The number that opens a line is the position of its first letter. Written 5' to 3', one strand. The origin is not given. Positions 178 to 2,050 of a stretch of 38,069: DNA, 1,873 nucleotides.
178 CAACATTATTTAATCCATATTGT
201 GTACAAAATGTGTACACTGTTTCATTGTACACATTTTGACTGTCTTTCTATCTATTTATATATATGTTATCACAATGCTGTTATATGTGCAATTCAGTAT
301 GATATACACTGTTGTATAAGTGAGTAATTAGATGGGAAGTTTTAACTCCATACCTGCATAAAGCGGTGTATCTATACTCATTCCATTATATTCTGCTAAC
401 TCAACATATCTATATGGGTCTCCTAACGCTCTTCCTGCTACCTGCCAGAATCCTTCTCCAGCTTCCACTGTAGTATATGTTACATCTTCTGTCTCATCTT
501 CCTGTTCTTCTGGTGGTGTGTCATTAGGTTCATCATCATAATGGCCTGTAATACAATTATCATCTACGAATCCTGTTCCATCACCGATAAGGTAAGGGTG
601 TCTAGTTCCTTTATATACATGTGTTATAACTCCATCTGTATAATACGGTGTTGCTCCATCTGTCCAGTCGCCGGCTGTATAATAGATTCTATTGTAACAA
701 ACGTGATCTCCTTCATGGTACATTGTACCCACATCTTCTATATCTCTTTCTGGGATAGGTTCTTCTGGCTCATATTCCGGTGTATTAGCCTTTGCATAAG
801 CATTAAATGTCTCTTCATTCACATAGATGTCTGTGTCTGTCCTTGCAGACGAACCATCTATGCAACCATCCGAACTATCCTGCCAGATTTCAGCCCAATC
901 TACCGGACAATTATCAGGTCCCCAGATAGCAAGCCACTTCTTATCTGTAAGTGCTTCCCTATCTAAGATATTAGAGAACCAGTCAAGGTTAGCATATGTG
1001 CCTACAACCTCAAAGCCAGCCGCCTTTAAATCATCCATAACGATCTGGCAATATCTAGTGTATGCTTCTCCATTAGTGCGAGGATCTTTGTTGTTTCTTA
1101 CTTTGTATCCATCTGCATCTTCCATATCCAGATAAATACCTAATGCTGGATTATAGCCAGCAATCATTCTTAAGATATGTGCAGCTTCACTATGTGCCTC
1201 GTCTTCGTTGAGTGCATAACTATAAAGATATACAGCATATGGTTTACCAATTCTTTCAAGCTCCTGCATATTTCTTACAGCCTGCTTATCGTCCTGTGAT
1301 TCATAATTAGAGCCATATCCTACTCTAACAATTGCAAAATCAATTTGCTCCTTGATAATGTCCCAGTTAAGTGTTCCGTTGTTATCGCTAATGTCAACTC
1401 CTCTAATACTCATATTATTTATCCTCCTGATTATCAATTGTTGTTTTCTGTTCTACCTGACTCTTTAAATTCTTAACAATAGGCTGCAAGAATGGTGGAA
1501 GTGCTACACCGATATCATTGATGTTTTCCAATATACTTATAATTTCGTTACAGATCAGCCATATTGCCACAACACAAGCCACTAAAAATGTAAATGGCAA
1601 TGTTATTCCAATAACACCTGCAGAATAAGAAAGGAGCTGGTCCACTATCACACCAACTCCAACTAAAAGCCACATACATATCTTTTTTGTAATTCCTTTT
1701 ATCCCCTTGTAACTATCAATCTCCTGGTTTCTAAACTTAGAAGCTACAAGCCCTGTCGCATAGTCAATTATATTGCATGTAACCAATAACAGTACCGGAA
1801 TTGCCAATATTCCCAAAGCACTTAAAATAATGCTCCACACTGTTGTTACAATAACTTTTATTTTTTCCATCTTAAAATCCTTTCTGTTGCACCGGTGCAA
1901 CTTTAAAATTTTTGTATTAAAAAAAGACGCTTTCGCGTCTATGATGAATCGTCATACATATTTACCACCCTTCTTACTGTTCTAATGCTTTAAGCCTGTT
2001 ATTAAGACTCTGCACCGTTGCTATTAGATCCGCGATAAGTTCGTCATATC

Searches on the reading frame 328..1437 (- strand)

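Call 68: search_protein_families(library=pfam, proteins=[window:328-1437:-], max_evalue=0.001)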
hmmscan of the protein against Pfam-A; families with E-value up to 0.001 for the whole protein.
window:328-1437:- (369 aa): 1 family
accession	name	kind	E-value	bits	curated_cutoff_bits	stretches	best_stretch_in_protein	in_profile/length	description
PF01183.26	Glyco_hydro_25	-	9.5e-15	55.8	27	1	14-195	1-179/180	Glycosyl hydrolases family 25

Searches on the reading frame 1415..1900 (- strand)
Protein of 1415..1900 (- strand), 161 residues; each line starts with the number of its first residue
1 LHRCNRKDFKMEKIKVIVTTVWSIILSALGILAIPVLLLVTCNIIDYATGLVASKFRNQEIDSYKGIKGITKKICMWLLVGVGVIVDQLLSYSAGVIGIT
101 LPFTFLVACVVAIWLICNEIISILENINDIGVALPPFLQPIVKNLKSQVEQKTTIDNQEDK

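Call 68: search_protein_families(library=pfam, proteins=[window:1415-1900:-], max_evalue=0.001)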
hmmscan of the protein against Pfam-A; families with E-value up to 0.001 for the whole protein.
window:1415-1900:- (161 aa): 1 family
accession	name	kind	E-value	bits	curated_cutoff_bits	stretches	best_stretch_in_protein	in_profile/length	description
PF05105.17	Phage_holin_4_1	-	1.9e-28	99.3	22.2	1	25-146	3-115/116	Bacteriophage holin family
